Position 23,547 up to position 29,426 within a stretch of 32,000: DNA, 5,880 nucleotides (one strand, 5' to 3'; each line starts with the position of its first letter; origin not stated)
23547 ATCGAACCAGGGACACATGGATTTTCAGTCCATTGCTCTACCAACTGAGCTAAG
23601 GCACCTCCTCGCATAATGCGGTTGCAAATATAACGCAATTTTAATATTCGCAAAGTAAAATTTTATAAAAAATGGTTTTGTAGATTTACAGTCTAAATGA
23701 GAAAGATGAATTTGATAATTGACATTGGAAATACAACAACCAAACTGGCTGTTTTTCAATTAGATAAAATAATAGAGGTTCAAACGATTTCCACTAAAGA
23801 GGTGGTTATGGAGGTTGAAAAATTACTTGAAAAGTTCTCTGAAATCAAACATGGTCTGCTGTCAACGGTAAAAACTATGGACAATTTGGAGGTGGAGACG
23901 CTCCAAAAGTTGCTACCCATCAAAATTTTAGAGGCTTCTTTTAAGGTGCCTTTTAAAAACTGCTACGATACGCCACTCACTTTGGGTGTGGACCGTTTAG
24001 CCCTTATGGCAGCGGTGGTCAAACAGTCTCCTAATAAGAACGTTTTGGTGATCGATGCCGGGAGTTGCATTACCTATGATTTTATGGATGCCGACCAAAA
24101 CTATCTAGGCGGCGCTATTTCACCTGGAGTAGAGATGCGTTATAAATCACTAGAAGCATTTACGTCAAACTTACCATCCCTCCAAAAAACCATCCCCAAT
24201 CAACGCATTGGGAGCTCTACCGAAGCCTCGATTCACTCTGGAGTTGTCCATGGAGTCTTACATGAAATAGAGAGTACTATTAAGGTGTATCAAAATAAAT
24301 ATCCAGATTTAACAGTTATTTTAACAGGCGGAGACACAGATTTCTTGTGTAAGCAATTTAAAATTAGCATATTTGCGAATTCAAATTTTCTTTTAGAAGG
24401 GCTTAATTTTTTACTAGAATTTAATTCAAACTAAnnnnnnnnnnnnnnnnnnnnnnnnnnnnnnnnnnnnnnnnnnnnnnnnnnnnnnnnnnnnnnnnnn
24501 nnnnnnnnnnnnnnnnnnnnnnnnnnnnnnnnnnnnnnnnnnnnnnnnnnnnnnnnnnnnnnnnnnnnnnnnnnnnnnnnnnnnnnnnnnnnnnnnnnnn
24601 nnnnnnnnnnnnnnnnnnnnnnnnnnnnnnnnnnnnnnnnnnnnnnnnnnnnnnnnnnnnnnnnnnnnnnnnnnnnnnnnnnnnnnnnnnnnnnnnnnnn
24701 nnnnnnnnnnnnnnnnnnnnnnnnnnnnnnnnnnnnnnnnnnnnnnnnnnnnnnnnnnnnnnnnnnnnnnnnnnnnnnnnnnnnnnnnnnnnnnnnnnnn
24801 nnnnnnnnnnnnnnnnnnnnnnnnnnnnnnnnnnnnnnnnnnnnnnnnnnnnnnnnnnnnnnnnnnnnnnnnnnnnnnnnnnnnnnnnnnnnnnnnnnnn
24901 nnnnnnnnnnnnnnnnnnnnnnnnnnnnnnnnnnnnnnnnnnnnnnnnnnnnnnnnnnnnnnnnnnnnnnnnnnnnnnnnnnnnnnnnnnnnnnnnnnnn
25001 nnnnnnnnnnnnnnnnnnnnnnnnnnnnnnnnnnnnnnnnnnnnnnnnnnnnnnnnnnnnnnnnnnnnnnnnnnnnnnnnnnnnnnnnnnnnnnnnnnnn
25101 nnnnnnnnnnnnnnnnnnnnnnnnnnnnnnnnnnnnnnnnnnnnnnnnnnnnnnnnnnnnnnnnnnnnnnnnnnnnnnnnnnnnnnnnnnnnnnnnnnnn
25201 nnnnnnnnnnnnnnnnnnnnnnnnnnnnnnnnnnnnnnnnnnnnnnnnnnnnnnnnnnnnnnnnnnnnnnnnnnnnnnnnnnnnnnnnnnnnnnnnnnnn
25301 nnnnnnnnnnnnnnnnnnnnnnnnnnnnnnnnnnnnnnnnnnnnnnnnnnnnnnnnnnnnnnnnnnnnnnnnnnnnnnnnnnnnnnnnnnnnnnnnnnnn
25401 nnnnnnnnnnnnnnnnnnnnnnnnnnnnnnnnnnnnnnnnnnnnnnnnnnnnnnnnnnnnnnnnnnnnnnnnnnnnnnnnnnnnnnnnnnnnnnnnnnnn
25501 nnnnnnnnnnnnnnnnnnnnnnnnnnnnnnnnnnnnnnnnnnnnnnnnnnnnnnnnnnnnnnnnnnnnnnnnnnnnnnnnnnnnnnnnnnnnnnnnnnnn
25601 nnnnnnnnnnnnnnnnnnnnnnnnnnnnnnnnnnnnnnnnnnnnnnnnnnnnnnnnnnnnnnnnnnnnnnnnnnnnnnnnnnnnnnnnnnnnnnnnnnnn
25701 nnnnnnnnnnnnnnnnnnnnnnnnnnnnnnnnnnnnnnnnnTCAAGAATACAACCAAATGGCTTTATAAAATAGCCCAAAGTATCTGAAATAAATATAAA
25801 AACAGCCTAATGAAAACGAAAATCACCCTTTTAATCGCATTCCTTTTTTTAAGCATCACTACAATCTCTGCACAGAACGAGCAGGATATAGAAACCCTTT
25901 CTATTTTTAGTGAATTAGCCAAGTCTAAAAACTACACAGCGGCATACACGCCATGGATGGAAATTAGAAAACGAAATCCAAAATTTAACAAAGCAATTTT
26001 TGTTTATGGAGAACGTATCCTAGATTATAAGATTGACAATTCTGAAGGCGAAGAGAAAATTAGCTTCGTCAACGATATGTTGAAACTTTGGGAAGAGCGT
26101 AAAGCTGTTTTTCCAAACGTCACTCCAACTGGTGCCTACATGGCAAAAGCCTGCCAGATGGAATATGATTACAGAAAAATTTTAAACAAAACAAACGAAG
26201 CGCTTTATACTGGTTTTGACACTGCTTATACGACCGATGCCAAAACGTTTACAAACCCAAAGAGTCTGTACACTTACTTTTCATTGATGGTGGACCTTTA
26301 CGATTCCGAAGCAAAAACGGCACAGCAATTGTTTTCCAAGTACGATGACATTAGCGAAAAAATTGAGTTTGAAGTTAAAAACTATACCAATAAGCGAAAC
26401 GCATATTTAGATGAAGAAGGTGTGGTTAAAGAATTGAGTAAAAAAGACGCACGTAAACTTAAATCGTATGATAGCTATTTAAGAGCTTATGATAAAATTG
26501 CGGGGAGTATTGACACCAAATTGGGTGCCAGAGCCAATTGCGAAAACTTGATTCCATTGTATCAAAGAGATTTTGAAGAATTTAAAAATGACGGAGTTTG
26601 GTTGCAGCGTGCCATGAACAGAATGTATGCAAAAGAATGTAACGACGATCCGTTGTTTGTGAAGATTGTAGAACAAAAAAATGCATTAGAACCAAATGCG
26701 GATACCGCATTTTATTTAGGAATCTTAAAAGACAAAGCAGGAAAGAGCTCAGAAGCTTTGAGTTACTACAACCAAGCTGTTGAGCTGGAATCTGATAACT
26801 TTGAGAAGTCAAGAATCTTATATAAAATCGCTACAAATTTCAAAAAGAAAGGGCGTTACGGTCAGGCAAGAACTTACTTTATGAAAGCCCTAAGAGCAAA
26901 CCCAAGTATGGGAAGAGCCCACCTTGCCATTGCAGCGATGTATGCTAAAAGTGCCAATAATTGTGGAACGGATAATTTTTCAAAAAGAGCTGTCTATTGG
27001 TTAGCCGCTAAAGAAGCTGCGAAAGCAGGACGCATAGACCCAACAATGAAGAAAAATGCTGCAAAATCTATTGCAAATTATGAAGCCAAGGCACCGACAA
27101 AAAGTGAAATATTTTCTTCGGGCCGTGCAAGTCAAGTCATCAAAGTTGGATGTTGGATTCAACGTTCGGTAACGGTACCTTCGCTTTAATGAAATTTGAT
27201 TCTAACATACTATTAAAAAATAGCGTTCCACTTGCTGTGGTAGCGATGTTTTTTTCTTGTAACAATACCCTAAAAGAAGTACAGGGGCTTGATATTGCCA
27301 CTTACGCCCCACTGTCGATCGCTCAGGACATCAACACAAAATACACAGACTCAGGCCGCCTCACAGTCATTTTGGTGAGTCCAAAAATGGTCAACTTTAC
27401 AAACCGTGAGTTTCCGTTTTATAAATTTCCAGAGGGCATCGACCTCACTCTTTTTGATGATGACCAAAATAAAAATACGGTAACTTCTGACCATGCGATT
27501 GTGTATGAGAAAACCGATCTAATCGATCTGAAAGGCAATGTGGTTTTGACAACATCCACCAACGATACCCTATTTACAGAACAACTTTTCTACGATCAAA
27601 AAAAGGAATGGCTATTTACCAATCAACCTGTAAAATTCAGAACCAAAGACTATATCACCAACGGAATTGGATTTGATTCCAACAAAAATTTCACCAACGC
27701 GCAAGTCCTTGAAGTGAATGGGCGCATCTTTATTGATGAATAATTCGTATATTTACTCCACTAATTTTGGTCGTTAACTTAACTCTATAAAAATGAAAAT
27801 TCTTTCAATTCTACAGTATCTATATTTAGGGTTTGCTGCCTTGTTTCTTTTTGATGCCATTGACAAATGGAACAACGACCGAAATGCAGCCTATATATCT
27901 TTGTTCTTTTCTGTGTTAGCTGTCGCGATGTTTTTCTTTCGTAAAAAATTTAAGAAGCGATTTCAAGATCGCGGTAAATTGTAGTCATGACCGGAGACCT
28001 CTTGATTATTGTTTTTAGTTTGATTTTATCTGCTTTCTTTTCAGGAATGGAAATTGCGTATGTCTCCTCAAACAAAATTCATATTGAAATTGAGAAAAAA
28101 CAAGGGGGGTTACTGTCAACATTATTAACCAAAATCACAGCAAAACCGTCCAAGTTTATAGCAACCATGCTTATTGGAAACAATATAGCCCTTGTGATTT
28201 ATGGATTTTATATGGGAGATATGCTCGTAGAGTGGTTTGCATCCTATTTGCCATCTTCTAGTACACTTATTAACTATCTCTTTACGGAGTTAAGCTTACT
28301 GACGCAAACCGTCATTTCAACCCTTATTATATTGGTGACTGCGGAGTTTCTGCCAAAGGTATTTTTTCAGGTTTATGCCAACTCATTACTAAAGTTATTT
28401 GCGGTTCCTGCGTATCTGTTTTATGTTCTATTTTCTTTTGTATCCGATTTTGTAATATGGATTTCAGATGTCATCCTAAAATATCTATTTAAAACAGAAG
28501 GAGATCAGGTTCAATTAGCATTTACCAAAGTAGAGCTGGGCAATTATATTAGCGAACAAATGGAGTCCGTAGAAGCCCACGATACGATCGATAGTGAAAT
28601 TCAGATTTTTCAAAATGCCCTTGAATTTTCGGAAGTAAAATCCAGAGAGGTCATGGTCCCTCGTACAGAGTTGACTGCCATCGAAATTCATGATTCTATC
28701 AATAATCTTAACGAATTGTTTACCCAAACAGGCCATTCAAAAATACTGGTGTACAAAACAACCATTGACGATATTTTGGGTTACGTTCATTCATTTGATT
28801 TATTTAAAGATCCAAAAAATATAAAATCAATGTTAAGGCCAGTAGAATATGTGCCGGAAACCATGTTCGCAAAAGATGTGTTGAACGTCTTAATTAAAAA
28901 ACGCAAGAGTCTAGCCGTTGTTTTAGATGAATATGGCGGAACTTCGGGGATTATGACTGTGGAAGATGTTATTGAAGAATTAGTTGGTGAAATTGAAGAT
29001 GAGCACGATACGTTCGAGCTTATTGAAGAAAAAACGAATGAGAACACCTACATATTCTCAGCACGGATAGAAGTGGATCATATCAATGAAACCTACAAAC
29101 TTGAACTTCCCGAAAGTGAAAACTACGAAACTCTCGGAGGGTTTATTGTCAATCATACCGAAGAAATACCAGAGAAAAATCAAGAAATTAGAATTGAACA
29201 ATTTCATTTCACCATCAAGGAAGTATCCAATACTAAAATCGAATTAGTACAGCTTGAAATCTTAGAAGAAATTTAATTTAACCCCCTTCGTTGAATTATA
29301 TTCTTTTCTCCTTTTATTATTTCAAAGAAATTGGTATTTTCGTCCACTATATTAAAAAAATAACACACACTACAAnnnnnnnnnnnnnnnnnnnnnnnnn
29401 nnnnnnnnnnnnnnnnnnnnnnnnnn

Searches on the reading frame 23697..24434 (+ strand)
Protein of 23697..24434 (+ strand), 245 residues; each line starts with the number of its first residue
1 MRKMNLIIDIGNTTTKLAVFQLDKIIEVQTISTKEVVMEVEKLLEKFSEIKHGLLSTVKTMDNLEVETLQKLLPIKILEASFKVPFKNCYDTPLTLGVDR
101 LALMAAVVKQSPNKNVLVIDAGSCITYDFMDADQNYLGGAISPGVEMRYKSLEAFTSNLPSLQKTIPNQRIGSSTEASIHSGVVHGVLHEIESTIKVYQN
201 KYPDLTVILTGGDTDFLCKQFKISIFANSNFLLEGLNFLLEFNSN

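Call 9: search_protein_families(library=pfam, proteins=[window:23697-24434:+], max_evalue=0.01)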
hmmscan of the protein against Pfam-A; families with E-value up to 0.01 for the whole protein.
window:23697-24434:+ (245 aa): 1 family
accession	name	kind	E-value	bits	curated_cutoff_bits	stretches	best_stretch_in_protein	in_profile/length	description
PF03309.20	Pan_kinase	-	2.8e-42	145.3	24.7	1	6-196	2-204/205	Type III pantothenate kinase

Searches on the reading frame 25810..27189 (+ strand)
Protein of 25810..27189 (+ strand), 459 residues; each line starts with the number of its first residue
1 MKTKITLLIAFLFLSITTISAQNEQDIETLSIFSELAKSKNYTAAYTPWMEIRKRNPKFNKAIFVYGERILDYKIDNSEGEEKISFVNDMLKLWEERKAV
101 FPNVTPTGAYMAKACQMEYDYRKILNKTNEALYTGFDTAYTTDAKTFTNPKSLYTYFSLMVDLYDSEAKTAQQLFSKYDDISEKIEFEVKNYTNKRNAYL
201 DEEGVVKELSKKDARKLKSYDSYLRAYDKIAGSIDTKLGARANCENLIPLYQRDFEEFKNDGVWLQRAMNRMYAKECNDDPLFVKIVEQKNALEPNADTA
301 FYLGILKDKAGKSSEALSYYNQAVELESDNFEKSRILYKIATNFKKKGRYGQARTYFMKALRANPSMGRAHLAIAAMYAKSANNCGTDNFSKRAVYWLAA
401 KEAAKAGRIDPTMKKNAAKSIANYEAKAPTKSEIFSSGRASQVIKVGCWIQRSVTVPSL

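Call 9: search_protein_families(library=pfam, proteins=[window:25810-27189:+], max_evalue=0.01)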
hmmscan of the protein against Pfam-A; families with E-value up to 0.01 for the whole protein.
window:25810-27189:+ (459 aa): 9 families
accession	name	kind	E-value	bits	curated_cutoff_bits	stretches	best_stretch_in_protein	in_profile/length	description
PF07719.23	TPR_2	-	2e-09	37.2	27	1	335-365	2-32/34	Tetratricopeptide repeat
PF00515.34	TPR_1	-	4.9e-09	36.1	27.8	2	301-330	5-34/34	Tetratricopeptide repeat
PF13181.12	TPR_8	-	7.6e-09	35.5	25.7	1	335-366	2-33/34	Tetratricopeptide repeat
PF13424.12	TPR_12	-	4.8e-07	30.3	30.1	0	297-326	45-74/77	Tetratricopeptide repeat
PF13432.12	TPR_16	-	1.7e-05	25.6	32.7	1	338-379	1-42/65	Tetratricopeptide repeat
PF13414.12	TPR_11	-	0.00024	21.2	26.8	0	311-332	8-29/42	TPR repeat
PF13428.12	TPR_14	-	0.00027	21.7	23.5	0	344-376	11-43/44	Tetratricopeptide repeat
PF13174.12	TPR_6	-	0.004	18.2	26.3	0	337-365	3-31/33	Tetratricopeptide repeat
PF14559.12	TPR_19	-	0.0082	16.9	25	0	347-381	4-38/68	Tetratricopeptide repeat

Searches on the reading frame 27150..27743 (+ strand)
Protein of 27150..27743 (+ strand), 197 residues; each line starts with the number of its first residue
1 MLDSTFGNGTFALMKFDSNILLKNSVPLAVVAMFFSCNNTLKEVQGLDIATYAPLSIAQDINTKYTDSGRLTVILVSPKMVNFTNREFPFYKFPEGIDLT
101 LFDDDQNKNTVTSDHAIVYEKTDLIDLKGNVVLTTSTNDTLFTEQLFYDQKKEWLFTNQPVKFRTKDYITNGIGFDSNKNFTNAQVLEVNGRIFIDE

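Call 9: search_protein_families(library=pfam, proteins=[window:27150-27743:+], max_evalue=0.01)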
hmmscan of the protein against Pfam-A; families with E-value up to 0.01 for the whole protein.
window:27150-27743:+ (197 aa): 1 family
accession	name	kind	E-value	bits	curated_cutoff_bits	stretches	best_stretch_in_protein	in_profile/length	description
PF06835.18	LptC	-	1.5e-18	67.5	21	1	50-192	28-173/175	Lipopolysaccharide-assembly, LptC-related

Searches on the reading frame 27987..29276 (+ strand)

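Call 9: search_protein_families(library=pfam, proteins=[window:27987-29276:+], max_evalue=0.01)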
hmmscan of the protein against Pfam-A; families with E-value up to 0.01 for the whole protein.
window:27987-29276:+ (429 aa): 3 families
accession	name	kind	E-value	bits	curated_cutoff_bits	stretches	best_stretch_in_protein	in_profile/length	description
PF01595.25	CNNM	-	3.3e-31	108.8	28.4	1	6-194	1-174/181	Cyclin M transmembrane N-terminal domain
PF03471.22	CorC_HlyC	-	9.7e-21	74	27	1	349-425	2-79/81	Transporter associated domain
PF00571.33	CBS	-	1.3e-10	41.9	24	1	282-333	5-56/57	CBS domain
